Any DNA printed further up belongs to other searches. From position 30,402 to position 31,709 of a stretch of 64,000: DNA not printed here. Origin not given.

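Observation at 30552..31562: DCC-family thiol-disulfide oxidoreductase fused to a 12-cysteine hydrophobic C-terminal tail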

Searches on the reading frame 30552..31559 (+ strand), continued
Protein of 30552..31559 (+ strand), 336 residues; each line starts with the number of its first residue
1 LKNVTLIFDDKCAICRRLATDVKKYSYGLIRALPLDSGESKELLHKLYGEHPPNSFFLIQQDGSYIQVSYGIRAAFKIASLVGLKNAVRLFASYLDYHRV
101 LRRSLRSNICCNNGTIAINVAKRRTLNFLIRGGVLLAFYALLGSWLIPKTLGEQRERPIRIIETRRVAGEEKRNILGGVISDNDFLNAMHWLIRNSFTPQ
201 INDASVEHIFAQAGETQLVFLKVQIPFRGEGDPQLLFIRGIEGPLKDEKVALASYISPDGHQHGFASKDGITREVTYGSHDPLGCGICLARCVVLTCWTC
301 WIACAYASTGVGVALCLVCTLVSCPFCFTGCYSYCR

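Call 55: find_encoding_contigs(protein=P0037, flank=6000, max_places=3)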
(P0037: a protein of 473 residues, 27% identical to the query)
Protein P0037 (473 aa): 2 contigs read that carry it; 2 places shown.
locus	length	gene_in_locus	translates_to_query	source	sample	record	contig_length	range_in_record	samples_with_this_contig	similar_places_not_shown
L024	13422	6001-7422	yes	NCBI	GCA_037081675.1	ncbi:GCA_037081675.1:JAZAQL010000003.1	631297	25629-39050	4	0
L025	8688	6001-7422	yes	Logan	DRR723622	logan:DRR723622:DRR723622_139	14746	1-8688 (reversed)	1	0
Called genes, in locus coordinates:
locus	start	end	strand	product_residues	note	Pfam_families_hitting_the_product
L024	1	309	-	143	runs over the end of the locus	PF26005:rSAM_target_put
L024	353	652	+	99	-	PF07883:Cupin_2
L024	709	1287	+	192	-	-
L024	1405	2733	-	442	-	PF16491:Peptidase_M48_N, PF01435:Peptidase_M48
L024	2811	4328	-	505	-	PF01139:RtcB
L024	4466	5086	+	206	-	PF01625:PMSR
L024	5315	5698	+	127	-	-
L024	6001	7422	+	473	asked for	-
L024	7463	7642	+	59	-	-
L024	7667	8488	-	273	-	PF10127:RlaP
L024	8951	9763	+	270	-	PF01963:TraB_PrgY_gumN (faint)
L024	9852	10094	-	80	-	PF09939:DUF2171 (faint)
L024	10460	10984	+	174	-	PF00127:Copper-bind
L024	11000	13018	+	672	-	PF10518:TAT_signal (weak), PF18793:nos_propeller_2, PF18764:nos_propeller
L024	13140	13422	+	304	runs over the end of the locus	-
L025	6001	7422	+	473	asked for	-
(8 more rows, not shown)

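Call 56: find_encoding_contigs(protein=P0027, flank=6000, max_places=3)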
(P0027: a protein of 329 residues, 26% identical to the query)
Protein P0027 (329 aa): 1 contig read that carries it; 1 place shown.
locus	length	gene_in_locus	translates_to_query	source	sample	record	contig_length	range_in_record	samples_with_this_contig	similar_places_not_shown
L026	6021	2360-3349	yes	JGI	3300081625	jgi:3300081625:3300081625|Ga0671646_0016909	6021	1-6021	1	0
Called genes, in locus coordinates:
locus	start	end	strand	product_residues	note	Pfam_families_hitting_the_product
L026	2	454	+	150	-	?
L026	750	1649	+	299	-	PF00440:TetR_N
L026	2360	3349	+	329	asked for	-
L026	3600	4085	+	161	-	PF00392:GntR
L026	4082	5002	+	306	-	PF00005:ABC_tran, PF02463:SMC_N (faint), PF13304:AAA_21 (weak)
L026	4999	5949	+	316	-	PF26999:ABC-2_memb_rel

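Call 64: find_encoding_contigs(protein=P0021, flank=6000, max_places=3)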
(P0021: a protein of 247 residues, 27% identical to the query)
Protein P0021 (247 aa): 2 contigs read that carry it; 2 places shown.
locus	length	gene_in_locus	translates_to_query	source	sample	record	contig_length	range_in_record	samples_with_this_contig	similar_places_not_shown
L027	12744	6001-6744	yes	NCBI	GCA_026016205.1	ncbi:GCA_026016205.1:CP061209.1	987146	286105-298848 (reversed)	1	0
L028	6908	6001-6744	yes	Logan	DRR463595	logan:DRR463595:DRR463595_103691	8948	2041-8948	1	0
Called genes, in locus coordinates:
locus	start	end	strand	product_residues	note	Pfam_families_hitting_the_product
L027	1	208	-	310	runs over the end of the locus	PF01916:DS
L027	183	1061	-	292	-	PF00491:Arginase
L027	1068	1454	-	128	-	PF21485:IF5A-like_N, PF01287:eIF-5a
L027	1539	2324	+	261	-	PF00459:Inositol_P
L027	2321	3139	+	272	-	PF01513:NAD_kinase, PF20143:NAD_kinase_C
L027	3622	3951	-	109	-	-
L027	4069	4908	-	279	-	PF25213:HVO_A0261_N, PF08350:FilR1_middle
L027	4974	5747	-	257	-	PF01040:UbiA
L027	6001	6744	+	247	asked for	-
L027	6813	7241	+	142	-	-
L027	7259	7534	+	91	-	-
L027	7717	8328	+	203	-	-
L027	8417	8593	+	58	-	-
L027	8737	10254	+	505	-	PF14229:DUF4332, PF14520:HHH_5 (faint)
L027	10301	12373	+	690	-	PF22842:Pel9A-like_beta_helix (weak), PF05048:NosD, PF13229:Beta_helix, PF19077:Big_13 (faint), PF09136:Glucodextran_B, PF17936:Big_6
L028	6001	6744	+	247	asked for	-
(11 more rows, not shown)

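Call 66: predict_structure(alignment_id=A3)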
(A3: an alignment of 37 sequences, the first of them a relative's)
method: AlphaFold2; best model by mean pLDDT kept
length: 336 residues; sequences in the alignment: 37
mean_pLDDT: 76.4   pTM: 0.46
mean pLDDT of the five models: 76.4, 75.9, 75.4, 75.1, 74.2
residues with pLDDT >= 90: 147; 70-90: 73; 50-70: 48; < 50: 68
segments of 3 or more residues with pLDDT < 50: 146-155, 279-336
pLDDT, mean of each block of 10 residues (from residue 1): 92 96 97 98 96 96 96 96 95 91 75 57 65 66 52 59 96 95 88 90 95 90 90 85 77 75 75 64 42 40 42 38 38 35
secondary structure, 60 per line:
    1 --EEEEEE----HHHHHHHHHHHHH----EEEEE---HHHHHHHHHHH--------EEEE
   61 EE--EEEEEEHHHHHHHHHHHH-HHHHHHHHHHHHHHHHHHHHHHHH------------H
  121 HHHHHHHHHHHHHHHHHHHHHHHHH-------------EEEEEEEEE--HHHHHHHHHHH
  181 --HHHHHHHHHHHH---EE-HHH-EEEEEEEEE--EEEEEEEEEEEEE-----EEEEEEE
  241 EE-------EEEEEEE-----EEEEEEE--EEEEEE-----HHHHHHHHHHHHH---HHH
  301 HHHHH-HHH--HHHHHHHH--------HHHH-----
elements in order: E3-8 H13-25 E30-34 H38-48 E57-62 E65-70 H71-82 H84-107 H120-145 E159-167 H170-180 H183-194 E205-213 E216-228 E234-242 E250-256 E262-268 E271-276 H282-294 H298-305 H312-319 H328-331

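Call 68: fold_search(model_id=the predicted structure, library=pdb)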
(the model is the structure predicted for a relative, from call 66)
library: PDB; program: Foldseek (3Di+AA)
matches with E <= 10: 256; with E <= 0.001: 0
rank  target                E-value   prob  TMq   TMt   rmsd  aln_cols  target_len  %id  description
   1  4v1o_W                4.2e-03  0.51  0.14  0.11  23.3       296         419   16  Architecture of the RNA polymerase II-Mediator core transcription initiation complex (released 2015-02-04)
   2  4h62_Q                9.9e-03  0.33  0.13  0.15  24.0       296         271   16  Structure of the Saccharomyces cerevisiae Mediator subcomplex Med17C/Med11C/Med22C (released 2012-10-31)
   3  4o32_A                5.1e-02  0.98  0.18  0.48   4.5        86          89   16  Structure of a malarial protein (released 2014-12-24)
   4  7ui9_q                7.5e-02  0.11  0.11  0.08  24.2       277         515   17  Core Mediator-PICearly (Copy A) (released 2023-02-15)
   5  3w8j_A                1.3e-01  0.87  0.18  0.38   9.4        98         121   12  Crystal structure of P5 a0 in a complex with Prx4 c-term (released 2013-09-04)
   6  4omv_B                1.3e-01  0.82  0.20  0.30  10.8       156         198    9  Crystal Structure of a Putative Macrophage Growth Locus, subunit A From Francisella tularensis SCHU S4 (released 2014-02-05)
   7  3hxs_B                1.4e-01  0.98  0.16  0.40   3.7        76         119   16  Crystal Structure of Bacteroides fragilis TrxP (released 2010-01-12)
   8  3hyp_B                1.7e-01  0.91  0.16  0.37   4.1        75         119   19  Crystal structure of Bacteroides fragilis TrxP_S105G mutant (released 2010-01-12)
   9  5u51_B                1.7e-01  0.69  0.21  0.32  22.1       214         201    9  Structure of Francisella tularensis heterodimeric SspA (MglA-SspA) in complex with ppGpp (released 2017-08-16)
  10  2lqo_MODEL_1_A        1.8e-01  0.91  0.17  0.47   5.1        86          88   15  Mrx1 reduced (released 2012-10-03)
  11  7ebu_B                1.8e-01  0.63  0.17  0.23  16.4       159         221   13  Crystal structure of Aedes aegypti Noppera-bo, glutathione S-transferase epsilon 8, in Daidzein- and glutathione-bound (released 2022-01-26)
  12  3hxs_A                1.9e-01  0.89  0.16  0.37   4.1        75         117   19  Crystal Structure of Bacteroides fragilis TrxP (released 2010-01-12)
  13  4o32_B                1.9e-01  0.77  0.16  0.44   7.4        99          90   15  Structure of a malarial protein (released 2014-12-24)
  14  4ef0_A                2.2e-01  0.75  0.17  0.37   7.1        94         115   18  Crystal Structure of the first catalytic domain of protein disulfide isomerase P5 (released 2013-04-03)
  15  3hyp_A                2.4e-01  0.80  0.15  0.36   4.2        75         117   19  Crystal structure of Bacteroides fragilis TrxP_S105G mutant (released 2010-01-12)
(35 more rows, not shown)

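Call 70: search_solved_structures(query=A3, max_evalue=1)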
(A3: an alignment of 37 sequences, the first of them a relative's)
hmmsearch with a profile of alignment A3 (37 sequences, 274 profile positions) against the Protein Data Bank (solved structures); distinct sequences matched with E-value up to 1: 4.
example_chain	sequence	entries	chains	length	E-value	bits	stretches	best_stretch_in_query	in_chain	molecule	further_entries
5wb0_F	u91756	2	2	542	0.037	17.1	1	94-254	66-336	Fusion glycoprotein F0 | hMPV fusion protein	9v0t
1vib_A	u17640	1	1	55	0.09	15.9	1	224-268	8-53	NEUROTOXIN B-IV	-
9fks_c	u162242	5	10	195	0.32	14.1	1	115-171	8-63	Ubiquinol-cytochrome c reductase iron-sulfur subunit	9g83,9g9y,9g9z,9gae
2yiu_C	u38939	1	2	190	0.37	13.9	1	115-172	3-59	UBIQUINOL-CYTOCHROME C REDUCTASE IRON-SULFUR SUBUNIT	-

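Call 78: search_protein_families(library=phrogs, proteins=[window:30552-31559:+], max_evalue=0.1)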
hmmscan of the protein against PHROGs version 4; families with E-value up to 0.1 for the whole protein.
window:30552-31559:+ (336 aa): 0 families

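Call 79: search_protein_families(library=padloc, proteins=[window:30552-31559:+], max_evalue=0.1)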
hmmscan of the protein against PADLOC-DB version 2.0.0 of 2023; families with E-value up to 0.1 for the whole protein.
window:30552-31559:+ (336 aa): 0 families

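Call 81: list_cluster_members(proteins=[P0005, P0007, P0008, P0009, P0010, P0012, P0013, P0020, P0021, P0024])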
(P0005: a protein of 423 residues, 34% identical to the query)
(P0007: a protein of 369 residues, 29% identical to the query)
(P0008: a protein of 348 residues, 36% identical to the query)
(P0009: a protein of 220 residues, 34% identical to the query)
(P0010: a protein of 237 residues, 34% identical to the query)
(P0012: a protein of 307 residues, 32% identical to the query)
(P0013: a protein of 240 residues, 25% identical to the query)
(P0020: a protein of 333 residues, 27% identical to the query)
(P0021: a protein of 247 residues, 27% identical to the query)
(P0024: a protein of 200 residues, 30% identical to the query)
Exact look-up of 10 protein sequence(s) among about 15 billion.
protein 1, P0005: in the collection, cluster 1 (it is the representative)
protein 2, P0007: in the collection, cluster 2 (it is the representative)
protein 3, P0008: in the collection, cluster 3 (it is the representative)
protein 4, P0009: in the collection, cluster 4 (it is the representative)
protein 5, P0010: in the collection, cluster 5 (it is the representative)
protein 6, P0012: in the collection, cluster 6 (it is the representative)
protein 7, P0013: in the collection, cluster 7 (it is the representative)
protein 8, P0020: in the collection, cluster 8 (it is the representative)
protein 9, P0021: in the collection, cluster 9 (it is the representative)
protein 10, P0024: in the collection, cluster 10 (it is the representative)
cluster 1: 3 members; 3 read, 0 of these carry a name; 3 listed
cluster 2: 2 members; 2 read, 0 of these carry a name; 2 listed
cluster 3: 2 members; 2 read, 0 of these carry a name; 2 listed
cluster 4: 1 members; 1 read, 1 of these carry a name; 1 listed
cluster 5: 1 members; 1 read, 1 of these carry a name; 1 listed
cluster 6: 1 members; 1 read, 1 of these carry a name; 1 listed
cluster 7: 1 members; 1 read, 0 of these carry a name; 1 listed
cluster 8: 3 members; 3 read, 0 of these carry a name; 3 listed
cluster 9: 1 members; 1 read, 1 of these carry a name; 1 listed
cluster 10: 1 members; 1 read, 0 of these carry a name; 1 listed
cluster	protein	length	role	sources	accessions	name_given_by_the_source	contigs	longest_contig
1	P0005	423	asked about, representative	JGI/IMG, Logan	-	-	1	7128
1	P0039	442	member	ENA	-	-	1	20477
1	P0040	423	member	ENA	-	-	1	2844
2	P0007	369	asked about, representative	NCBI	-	-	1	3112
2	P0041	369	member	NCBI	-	-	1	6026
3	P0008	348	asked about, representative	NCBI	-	-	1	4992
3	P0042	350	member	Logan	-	-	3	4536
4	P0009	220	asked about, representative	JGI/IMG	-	predicted DCC family thiol-disulfide oxidoreductase YuxK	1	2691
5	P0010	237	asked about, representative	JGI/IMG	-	hypothetical protein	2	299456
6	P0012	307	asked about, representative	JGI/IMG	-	hypothetical protein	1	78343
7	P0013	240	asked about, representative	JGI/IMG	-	-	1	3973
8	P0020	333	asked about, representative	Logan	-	-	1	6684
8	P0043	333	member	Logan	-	-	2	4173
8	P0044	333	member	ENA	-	-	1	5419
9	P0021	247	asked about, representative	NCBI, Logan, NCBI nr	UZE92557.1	MAG: hypothetical protein IB616_01735 [Methanosarcinales archaeon]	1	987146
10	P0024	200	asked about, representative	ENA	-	-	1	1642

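Call 82: find_encoding_contigs(protein=P0010, flank=5000, max_places=2)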
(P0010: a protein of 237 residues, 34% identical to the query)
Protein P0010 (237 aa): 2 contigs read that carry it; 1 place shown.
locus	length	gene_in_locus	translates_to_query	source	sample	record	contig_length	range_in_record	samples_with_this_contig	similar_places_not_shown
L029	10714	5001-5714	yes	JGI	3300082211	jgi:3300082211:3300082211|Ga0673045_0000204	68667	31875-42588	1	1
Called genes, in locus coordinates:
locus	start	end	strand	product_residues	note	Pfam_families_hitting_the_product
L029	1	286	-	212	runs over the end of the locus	PF00160:Pro_isomerase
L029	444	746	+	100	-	PF01918:Alba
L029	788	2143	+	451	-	PF00202:Aminotran_3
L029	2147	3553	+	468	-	PF01336:tRNA_anti-codon (faint)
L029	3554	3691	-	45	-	-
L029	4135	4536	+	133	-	PF01243:PNPOx_N, PF12900:Pyridox_ox_2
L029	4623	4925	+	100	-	PF14947:HTH_45 (weak)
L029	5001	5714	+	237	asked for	-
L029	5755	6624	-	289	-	PF12679:ABC2_membrane_2 (weak)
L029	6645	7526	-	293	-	PF12679:ABC2_membrane_2, PF12698:ABC2_membrane_3 (weak)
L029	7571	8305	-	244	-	PF00005:ABC_tran, PF13304:AAA_21 (weak)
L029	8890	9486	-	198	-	PF00583:Acetyltransf_1 (weak)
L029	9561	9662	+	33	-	-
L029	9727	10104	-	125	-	-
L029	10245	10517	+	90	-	-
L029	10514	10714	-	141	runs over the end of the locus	PF08614:ATG16 (weak)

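Call 83: find_encoding_contigs(protein=P0012, flank=5000, max_places=2)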
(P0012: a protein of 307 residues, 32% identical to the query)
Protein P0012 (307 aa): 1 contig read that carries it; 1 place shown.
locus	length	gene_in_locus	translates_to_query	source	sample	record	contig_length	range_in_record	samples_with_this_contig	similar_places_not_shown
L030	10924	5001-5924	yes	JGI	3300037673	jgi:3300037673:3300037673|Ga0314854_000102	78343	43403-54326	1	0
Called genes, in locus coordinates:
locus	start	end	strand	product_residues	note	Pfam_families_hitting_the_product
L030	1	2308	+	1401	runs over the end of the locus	PF00082:Peptidase_S8, PF19077:Big_13 (faint)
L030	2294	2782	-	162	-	PF00149:Metallophos, PF12850:Metallophos_2, PF14582:Metallophos_3 (faint)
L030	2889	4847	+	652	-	PF01293:PEPCK_ATP (faint)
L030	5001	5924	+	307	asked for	-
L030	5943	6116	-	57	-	-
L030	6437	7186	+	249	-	PF00857:Isochorismatase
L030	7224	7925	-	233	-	PF00005:ABC_tran, PF02463:SMC_N (weak), PF13304:AAA_21 (weak)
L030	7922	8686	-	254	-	PF13476:AAA_23 (weak), PF00005:ABC_tran, PF13304:AAA_21 (faint)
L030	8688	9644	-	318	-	PF02653:BPD_transp_2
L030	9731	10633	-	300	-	PF02653:BPD_transp_2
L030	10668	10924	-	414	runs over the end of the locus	PF13433:Peripla_BP_5, PF13458:Peripla_BP_6, PF01094:ANF_receptor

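Call 87: find_related_loci(query=window:30552-31559:+, collection=metagenome_contigs, flank=5000)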
Query window:30552-31559:+ (336 aa) in metagenome_contigs; peptide patterns used: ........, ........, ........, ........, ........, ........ (x = any residue, [..] = any of these).
175 stretches matched a pattern; 2 encode a relative of the query (tblastn E <= 1e-3); 2 distinct loci.
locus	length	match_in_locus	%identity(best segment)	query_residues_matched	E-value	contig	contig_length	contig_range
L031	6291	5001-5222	27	245-318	8e-6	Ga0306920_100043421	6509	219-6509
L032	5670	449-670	27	245-318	8e-6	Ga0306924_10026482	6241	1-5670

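Call 89: find_related_loci(query=window:30552-31559:+, collection=viral_contigs, flank=5000)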
Query window:30552-31559:+ (336 aa) in viral_contigs; peptide patterns used: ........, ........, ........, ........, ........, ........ (x = any residue, [..] = any of these).
13 stretches matched a pattern, but none encodes a relative of the query by tblastn (E <= 1e-3).
